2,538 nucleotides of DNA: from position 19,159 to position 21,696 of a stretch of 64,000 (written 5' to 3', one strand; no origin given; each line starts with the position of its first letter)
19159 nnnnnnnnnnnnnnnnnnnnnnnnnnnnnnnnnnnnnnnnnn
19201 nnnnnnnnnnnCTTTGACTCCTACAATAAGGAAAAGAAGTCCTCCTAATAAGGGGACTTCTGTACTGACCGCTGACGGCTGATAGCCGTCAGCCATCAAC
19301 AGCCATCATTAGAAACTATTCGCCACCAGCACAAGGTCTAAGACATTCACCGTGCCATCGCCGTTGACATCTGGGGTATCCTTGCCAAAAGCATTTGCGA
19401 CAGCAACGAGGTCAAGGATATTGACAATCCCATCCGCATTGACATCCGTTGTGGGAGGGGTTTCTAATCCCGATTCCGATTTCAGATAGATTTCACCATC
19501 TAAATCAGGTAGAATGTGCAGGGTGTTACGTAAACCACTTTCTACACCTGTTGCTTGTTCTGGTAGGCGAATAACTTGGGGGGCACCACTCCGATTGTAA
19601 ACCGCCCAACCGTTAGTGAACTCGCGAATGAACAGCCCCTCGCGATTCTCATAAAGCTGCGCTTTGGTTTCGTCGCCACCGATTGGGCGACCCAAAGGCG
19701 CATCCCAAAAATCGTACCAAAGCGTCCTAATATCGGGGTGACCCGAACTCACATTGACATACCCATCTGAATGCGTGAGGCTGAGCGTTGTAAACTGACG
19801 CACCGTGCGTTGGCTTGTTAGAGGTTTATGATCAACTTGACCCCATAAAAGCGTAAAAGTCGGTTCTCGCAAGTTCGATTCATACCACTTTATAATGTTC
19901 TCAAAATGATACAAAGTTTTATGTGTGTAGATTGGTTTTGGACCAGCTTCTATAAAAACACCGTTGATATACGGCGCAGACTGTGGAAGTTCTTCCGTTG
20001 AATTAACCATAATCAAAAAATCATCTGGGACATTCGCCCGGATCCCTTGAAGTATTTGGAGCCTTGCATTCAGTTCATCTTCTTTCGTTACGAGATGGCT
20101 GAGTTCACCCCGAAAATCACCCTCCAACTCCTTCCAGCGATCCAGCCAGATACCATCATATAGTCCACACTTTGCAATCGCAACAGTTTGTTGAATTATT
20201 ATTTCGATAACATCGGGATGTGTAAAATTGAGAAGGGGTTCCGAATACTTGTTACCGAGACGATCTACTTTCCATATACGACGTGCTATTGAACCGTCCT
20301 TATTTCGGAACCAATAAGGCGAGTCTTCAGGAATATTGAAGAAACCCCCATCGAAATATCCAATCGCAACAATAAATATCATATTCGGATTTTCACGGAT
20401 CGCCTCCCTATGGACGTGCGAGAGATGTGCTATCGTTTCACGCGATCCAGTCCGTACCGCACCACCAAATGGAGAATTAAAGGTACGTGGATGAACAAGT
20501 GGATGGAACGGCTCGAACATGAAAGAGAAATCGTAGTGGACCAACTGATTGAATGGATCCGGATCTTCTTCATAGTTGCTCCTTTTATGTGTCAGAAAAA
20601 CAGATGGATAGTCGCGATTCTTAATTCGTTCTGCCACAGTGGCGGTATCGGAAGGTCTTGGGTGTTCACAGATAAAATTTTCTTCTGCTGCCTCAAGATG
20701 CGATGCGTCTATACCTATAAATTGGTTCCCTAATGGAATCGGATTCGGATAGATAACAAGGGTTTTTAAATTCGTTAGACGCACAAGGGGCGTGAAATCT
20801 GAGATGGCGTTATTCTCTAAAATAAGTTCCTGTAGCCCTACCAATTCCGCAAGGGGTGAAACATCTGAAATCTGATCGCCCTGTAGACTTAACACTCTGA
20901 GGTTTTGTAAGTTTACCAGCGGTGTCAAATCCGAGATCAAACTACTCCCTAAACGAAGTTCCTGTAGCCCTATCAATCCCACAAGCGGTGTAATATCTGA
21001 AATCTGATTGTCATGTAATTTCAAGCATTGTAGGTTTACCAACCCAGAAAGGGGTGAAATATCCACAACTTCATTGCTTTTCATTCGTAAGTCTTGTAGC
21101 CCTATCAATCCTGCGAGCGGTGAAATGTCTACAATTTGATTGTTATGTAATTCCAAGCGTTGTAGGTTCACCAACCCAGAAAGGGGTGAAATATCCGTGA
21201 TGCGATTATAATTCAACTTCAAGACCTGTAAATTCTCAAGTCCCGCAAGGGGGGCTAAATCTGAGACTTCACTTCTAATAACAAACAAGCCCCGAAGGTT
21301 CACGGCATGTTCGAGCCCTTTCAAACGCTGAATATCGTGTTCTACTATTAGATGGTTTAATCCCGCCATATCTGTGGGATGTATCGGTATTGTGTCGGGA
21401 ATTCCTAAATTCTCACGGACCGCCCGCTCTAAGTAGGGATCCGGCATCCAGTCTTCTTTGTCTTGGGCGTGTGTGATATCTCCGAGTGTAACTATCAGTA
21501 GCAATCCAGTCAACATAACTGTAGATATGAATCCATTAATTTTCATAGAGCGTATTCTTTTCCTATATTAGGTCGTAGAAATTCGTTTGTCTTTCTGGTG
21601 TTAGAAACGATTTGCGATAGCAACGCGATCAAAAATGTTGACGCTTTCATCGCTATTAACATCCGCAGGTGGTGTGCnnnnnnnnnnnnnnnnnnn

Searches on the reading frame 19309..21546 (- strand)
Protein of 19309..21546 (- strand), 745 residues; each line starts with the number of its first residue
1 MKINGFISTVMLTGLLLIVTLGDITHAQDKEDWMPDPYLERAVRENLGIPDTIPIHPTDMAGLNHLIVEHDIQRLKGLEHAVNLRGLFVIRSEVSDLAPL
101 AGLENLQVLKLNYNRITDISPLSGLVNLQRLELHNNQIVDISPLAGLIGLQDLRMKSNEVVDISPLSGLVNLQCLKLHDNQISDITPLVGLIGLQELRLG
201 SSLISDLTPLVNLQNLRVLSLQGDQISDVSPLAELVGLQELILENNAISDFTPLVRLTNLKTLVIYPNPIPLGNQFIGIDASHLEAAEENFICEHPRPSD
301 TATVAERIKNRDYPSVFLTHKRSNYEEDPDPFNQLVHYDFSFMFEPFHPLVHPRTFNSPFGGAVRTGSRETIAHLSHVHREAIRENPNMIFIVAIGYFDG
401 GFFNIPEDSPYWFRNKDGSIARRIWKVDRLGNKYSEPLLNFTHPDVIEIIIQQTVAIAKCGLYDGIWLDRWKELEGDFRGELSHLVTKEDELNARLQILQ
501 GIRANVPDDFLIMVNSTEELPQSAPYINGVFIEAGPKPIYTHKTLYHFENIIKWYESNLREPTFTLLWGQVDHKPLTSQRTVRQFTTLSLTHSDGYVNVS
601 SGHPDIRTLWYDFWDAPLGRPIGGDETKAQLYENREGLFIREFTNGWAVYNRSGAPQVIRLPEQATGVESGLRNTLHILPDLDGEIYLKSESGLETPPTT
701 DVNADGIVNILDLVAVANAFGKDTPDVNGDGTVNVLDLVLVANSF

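Call 5: search_protein_families(library=pfam, proteins=[window:19309-21546:-], max_evalue=0.01)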
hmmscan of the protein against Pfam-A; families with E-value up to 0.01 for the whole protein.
window:19309-21546:- (745 aa): 10 families
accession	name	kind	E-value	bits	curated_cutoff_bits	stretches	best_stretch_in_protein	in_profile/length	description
PF12799.13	LRR_4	-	3.1e-32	110.3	27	4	105-145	2-43/44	Leucine Rich repeats (2 copies)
PF13855.12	LRR_8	-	5.1e-13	49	27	3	101-138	22-61/61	Leucine rich repeat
PF00404.24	Dockerin_1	-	8.3e-07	29.6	22.9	1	700-743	2-54/57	Dockerin type I domain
PF14580.12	LRR_9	-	3.8e-05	23.8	30.5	0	93-161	53-126/175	Leucine-rich repeat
PF23211.1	LRR_LRWD1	-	4.3e-05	23.8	28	0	171-248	22-98/190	Leucine-rich repeat and WD repeat-containing protein 1, LRR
PF23598.1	LRR_14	-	6.1e-05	22.4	40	1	84-241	2-172/353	Leucine-rich repeat region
PF14885.12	GHL15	-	7.8e-05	23.2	27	1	451-647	77-271/271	Hypothetical glycosyl hydrolase family 15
PF23952.1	LRR_EndoS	-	0.0003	21.4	27.9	0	67-141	30-97/116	Endo-beta-N-acetylglucosaminidase EndoS LRR domain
PF25019.1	LRR_R13L1-DRL21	-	0.00038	20.8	27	0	203-265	61-124/127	R13L1/DRL21 LRRs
PF00560.39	LRR_1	-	0.0013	18.8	20.6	0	105-121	1-17/23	Leucine Rich Repeat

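Call 6: search_protein_families(library=ncbifam, proteins=[window:19309-21546:-], max_evalue=0.01)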
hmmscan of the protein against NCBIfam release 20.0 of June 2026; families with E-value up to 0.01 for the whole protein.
window:19309-21546:- (745 aa): 5 families
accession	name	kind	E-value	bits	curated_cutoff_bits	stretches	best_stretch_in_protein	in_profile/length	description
NF033188.1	internalin_H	exception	5.7e-48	163.9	1050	2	145-263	139-257/548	InlH/InlC2 family class 1 internalin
NF033190.2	inl_like_NEAT_1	exception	4e-42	144.4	1275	4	150-235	396-481/754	NEAT domain-containing leucine-rich repeat protein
NF033189.1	internalin_A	exception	1.2e-38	132.9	1600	1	61-264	185-388/799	class 1 internalin InlA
NF047464.1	FibnectbindLIC11051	equivalog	6e-10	38.2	1000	1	84-265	422-611/685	LIC_11051 family fibronectin-binding protein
NF033186.1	internalin_K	exception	3.1e-07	29.2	1100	1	25-135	37-149/604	class 1 internalin InlK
